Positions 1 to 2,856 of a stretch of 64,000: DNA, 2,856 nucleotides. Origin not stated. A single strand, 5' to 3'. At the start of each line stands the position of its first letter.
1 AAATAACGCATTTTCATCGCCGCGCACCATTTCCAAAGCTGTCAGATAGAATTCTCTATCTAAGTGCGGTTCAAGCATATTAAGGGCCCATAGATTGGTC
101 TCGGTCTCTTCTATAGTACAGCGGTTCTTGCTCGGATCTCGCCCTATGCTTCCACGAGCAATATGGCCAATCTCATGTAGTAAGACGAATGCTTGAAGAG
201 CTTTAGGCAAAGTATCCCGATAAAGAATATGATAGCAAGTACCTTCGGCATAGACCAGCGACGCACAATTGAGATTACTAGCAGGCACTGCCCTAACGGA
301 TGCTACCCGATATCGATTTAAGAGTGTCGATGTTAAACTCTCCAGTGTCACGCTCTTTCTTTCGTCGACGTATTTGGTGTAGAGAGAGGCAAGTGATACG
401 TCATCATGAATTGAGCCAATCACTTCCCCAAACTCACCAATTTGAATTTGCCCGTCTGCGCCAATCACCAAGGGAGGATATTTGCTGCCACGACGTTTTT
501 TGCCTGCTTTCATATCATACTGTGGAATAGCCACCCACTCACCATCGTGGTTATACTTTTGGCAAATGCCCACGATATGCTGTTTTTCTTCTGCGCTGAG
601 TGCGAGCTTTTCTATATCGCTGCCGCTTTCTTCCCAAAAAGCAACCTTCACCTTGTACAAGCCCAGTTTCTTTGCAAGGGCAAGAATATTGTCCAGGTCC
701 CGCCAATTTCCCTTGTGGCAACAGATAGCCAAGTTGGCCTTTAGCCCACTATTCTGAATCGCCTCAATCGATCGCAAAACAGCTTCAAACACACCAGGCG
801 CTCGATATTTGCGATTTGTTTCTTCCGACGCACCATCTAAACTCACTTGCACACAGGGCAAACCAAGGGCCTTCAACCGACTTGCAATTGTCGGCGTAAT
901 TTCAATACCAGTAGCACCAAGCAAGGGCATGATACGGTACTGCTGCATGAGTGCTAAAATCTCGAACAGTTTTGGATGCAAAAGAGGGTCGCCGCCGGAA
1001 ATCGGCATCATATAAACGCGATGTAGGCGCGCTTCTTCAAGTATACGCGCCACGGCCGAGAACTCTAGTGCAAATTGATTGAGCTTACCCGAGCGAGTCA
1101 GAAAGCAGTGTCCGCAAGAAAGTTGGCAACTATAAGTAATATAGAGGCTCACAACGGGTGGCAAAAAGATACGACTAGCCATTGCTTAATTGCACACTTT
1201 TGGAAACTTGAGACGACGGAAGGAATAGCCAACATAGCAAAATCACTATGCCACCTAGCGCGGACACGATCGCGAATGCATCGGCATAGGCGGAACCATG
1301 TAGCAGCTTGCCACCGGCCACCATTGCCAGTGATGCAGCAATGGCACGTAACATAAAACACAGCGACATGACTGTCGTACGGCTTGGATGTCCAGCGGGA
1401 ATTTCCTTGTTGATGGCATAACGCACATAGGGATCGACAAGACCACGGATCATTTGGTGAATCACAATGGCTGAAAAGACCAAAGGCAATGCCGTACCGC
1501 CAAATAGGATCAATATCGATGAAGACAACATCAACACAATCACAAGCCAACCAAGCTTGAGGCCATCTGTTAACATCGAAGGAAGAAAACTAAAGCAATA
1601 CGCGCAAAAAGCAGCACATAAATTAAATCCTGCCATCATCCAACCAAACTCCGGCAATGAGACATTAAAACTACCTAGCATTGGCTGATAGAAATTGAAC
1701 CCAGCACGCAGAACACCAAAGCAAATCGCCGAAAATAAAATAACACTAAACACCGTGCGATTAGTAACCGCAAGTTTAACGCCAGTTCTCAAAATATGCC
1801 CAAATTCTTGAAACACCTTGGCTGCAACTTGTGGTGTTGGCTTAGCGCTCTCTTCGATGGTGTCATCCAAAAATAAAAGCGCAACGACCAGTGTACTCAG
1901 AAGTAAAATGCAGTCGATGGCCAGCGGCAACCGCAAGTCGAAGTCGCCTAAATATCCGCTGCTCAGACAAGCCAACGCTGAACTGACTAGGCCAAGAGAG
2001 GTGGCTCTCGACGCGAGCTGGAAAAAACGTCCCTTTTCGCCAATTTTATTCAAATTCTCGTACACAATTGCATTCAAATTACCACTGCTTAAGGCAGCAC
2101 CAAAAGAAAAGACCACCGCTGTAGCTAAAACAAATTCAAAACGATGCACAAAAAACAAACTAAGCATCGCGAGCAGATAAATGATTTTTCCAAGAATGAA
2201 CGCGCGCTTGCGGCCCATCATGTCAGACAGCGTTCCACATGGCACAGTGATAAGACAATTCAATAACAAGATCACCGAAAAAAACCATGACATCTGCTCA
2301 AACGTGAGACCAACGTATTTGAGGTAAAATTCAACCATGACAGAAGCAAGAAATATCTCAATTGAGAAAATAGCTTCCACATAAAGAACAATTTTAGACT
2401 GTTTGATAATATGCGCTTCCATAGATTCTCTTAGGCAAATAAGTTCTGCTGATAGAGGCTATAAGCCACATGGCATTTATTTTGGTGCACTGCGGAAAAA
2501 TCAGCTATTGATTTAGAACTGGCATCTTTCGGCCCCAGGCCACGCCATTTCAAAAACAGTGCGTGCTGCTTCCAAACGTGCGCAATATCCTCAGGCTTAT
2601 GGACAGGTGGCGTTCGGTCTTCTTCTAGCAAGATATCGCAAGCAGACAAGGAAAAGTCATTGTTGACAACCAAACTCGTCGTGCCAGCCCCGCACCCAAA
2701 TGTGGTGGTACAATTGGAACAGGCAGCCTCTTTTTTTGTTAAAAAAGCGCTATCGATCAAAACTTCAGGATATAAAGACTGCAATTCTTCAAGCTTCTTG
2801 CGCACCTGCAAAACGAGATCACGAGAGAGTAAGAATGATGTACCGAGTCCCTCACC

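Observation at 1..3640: Compact RiPP-like operon with a hidden 43-aa precursor, two radical SAM enzymes and an MFS exporter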

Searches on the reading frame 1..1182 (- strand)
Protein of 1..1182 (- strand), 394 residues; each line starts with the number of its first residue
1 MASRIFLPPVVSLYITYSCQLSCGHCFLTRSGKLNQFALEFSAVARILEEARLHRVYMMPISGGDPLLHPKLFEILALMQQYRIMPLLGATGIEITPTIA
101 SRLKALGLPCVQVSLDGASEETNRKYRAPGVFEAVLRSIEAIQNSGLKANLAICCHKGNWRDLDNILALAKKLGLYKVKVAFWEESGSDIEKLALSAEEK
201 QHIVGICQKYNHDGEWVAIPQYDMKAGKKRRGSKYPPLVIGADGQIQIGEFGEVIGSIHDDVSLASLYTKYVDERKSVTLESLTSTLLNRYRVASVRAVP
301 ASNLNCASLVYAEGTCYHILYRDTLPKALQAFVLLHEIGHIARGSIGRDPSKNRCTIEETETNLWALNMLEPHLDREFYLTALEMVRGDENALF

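Call 7: search_protein_families(library=pfam, proteins=[window:1-1182:-], max_evalue=0.1)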
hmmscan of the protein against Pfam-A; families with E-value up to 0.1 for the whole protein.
seq(394 aa): 3 families
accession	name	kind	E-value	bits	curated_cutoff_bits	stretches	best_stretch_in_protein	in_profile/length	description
PF04055.27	Radical_SAM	-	9.5e-16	58.9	29.5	1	14-169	2-165/166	Radical SAM superfamily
PF13353.11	Fer4_12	-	0.00077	20.2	22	1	12-122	9-120/137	4Fe-4S single cluster domain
PF06114.19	Peptidase_M78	-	0.0064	16.7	22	1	317-366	29-82/123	IrrE N-terminal-like domain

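Call 8: search_protein_families(library=ncbifam, proteins=[window:1-1182:-], max_evalue=0.1)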
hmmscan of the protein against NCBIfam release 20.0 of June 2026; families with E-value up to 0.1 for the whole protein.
seq(394 aa): 61 families (the best 25 are shown)
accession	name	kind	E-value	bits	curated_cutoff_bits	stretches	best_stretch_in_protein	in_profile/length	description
TIGR03962.1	mycofact_rSAM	equivalog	4.8e-25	88.5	265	1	11-180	14-182/339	mycofactocin radical SAM maturase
TIGR04054.1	rSAM_NirJ1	equivalog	4.3e-24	84.9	650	1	9-200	36-229/387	putative heme d1 biosynthesis radical SAM protein NirJ1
TIGR04051.1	rSAM_NirJ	equivalog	1.6e-22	80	515.45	1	9-187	2-180/354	heme d1 biosynthesis radical SAM protein NirJ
TIGR04251.1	SCM_rSAM_ScmF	equivalog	7.4e-22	78.2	400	1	12-183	7-182/353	SynChlorMet cassette radical SAM/SPASM protein ScmF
TIGR04055.1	rSAM_NirJ2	equivalog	2.5e-21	76.5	500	1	10-204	1-197/326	putative heme d1 biosynthesis radical SAM protein NirJ2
TIGR04545.1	rSAM_ahbD_hemeb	equivalog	3.1e-21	76.2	500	1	12-204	3-198/339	heme b synthase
TIGR04347.1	pseudo_SAM_Halo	equivalog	4.5e-21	75.6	525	1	9-204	38-235/390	TIGR04347 family pseudo-SAM/SPASM protein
TIGR04546.1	rSAM_ahbC_deAc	equivalog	1.9e-20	73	650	1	9-206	39-238/390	12,18-didecarboxysiroheme deacetylase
TIGR04053.2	TIGR04053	equivalog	2e-19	70.1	395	1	10-207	9-210/366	TIGR04053 family radical SAM/SPASM domain-containing protein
TIGR04340.1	rSAM_ACGX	hypoth_equivalog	1.1e-17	64.3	400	1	13-170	7-169/341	radical SAM/SPASM domain protein, ACGX system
NF050035.1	rSAM_WgK_link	exception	2.7e-17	62.8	650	1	7-180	7-181/367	radical SAM/SPASM peptide maturase WgkB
TIGR02109.1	PQQ_syn_pqqE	equivalog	4.7e-16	58.7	381.35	1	8-182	6-181/358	pyrroloquinoline quinone biosynthesis protein PqqE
TIGR04250.1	SCM_rSAM_ScmE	equivalog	7.4e-15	54.7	400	1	10-177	4-173/358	SynChlorMet cassette radical SAM/SPASM protein ScmE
TIGR02668.1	moaA_archaeal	equivalog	1.7e-14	53.5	325.25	1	13-174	14-177/303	GTP 3',8-cyclase MoaA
NF001199.0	PRK00164.2-1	equivalog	3.8e-14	52.6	231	1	13-172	16-177/308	GTP 3',8-cyclase MoaA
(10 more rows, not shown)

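Call 49: search_protein_representatives(protein=window:1-1182:-)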
Query: 394 residues. Proteins with E-value up to 0.001 (for the whole library): 16244; up to 1e-10: 1742; up to 1e-30: 53. The best 150 are listed.
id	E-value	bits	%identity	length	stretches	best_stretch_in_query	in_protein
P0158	3.8e-264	891.6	100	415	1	1-394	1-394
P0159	1.6e-103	363.0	43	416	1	6-394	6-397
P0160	3.4e-94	332.2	43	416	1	3-394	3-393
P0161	3.3e-88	312.6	41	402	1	6-393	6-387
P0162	2.1e-84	300.0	46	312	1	6-299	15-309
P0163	6.6e-83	295.1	39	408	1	7-390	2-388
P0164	1.3e-80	287.5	38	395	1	7-382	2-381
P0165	4.7e-76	272.5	38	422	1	6-392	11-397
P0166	4.3e-75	269.4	39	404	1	6-379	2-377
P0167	1.0e-73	264.8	37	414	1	3-379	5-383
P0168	3.0e-72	260.0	38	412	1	6-376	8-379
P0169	8.7e-64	232.2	34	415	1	4-379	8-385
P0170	1.5e-63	231.4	34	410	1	4-392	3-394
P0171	9.2e-63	228.8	34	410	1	6-379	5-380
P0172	1.1e-62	228.5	44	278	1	7-262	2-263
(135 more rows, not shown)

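Call 51: find_encoding_contigs(protein=P0158, flank=8000, max_places=2)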
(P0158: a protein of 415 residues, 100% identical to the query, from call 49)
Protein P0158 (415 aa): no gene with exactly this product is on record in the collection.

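Call 83: search_solved_structures(query=A5, max_evalue=0.00001, show_alignments=0)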
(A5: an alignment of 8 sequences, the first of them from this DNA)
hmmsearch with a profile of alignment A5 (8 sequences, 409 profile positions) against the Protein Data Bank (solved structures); distinct sequences matched with E-value up to 0.00001: 15.
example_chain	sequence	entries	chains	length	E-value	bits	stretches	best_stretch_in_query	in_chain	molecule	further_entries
6efn_A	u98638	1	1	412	7.6e-21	77.7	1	3-261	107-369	Sporulation killing factor maturation protein SkfB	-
6c8v_A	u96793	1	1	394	3.3e-20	75.6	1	11-220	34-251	Coenzyme PQQ synthesis protein E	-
2fb2_A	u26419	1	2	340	1.2e-13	54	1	7-172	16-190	Molybdenum cofactor biosynthesis protein A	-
1tv7_A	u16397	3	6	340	2.1e-13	53.2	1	8-172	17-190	Molybdenum cofactor biosynthesis protein A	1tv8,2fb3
5v1q_A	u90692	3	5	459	6.2e-13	51.6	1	4-189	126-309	Radical SAM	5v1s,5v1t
7vob_C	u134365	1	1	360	1e-10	44.3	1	15-174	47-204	Cytosylglucuronate decarboxylase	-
7voc_C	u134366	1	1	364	1e-10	44.3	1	15-174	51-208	Cytosylglucuronate decarboxylase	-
7tol_A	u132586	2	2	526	6.1e-10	41.8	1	9-164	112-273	glycerol dibiphytanyl glycerol tetraether - macrocyclic archaeol synthase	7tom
9dfn_A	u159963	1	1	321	2.8e-08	36.3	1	3-219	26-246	Radical SAM core domain-containing protein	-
9dfu_A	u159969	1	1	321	6.7e-08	35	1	3-219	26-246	Radical SAM core domain-containing protein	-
7n7h_A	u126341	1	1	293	1.1e-07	34.4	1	1-196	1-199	VIPERIN-LIKE ENZYME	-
8wm2_A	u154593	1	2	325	2.5e-06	29.8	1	14-176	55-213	Fe-S radical SAM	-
8ai3_A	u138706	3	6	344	2.8e-06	29.7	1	4-176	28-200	Putative peptide biosynthesis protein YydG | Radical SAM core domain-containing protein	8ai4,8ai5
8ai1_A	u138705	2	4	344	2.9e-06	29.6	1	4-176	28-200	Putative peptide biosynthesis protein YydG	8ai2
8ai6_A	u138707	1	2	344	3.6e-06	29.3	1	4-173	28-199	Putative peptide biosynthesis protein YydG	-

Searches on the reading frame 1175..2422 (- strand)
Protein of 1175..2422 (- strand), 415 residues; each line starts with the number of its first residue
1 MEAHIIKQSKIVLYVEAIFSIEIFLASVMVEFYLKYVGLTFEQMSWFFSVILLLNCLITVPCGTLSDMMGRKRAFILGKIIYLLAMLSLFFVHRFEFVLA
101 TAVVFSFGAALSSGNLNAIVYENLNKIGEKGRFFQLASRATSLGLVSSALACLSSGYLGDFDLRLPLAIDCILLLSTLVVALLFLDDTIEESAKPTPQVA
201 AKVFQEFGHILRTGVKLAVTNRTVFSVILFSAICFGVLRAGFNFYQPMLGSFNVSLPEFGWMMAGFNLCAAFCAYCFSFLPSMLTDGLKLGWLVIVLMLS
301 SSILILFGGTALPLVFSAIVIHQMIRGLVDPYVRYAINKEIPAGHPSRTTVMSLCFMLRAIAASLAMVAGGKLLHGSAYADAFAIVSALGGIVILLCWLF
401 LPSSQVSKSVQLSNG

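Call 7: search_protein_families(library=pfam, proteins=[window:1175-2422:-], max_evalue=0.1)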
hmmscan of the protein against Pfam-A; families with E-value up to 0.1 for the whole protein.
window:1175-2422:- (415 aa): 1 family
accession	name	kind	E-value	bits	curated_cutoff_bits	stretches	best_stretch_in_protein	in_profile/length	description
PF07690.21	MFS_1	-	4.2e-26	92.1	33.4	2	18-366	7-346/347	Major Facilitator Superfamily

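Call 8: search_protein_families(library=ncbifam, proteins=[window:1175-2422:-], max_evalue=0.1)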
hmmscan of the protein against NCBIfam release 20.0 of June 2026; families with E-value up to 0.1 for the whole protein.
window:1175-2422:- (415 aa): 9 families
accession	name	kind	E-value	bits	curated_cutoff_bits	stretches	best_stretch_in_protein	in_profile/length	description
NF000043.1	tet_MFS_P_a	exception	6e-10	38.5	750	1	14-372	13-368/420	tetracycline efflux MFS transporter TetA(P)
NF000049.1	tet_MFS_40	exception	3.2e-06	26.6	800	1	10-242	10-235/406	tetracycline efflux MFS transporter Tet(40)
TIGR00880.1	2_A_01_02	superfamily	2.1e-05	24.7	131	1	53-188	9-141/141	multidrug resistance protein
TIGR00710.1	efflux_Bcr_CflA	subfamily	4.4e-05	23.1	200.9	1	59-324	57-312/385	Bcr/CflA family efflux MFS transporter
NF000089.1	qac_MFS_AB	exception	0.00031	19.6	900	1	43-184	55-194/514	QacA/B family quaternary ammonium compound efflux MFS transporter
TIGR00792.1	gph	subfamily_domain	0.0041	15.8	231.35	1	12-111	227-327/437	glycoside-pentoside-hexuronide (GPH):cation symporter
NF053813.1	MFS_TcaB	equivalog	0.0049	15.6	475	1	59-231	58-227/396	putative multidrug effflux MFS transporter TcaB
TIGR00897.2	2A0118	subfamily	0.0064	15.5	375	1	10-113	225-332/401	RbtT/DalT/CsbX family MFS transporter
NF008654.0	PRK11652.1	equivalog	0.021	13.7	479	1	52-251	54-248/397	multidrug efflux MFS transporter EmrD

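Call 9: find_encoding_contigs(protein=window:1175-2422:-, flank=10000, max_places=6)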
Protein window:1175-2422:- (415 aa): no gene with exactly this product is on record in the collection.

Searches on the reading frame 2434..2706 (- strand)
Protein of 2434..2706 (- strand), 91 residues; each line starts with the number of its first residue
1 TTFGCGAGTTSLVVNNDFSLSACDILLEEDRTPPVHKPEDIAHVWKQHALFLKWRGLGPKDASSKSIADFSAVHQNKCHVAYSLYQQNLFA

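Call 64: find_related_loci(query=A7, collection=viral_contigs, flank=6000)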
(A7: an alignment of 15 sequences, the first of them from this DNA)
Query A7 (91 aa) in viral_contigs; peptide patterns used: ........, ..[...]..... (x = any residue, [..] = any of these).
246 stretches matched a pattern, but none encodes a relative of the query by tblastn (E <= 1e-3).

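Call 66: find_related_loci(query=A7, collection=metagenome_contigs, flank=6000)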
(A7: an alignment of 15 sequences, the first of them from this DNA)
Query A7 (91 aa) in metagenome_contigs; peptide patterns used: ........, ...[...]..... (x = any residue, [..] = any of these).
308 stretches matched a pattern; 8 encode a relative of the query (tblastn E <= 1e-3); 8 distinct loci.
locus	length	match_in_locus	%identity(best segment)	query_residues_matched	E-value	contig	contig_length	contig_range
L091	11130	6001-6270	54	1-90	2e-33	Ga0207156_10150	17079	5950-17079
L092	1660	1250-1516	57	2-91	8e-32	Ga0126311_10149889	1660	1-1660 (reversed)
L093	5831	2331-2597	50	2-90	1e-30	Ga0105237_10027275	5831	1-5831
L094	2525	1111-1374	50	2-90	1e-30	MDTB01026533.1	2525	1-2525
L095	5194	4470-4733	50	2-90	1e-30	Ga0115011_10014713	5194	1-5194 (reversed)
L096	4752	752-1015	48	2-89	1e-28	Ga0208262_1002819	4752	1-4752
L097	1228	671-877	59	2-70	2e-23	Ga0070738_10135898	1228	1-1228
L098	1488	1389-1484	72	1-32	6e-15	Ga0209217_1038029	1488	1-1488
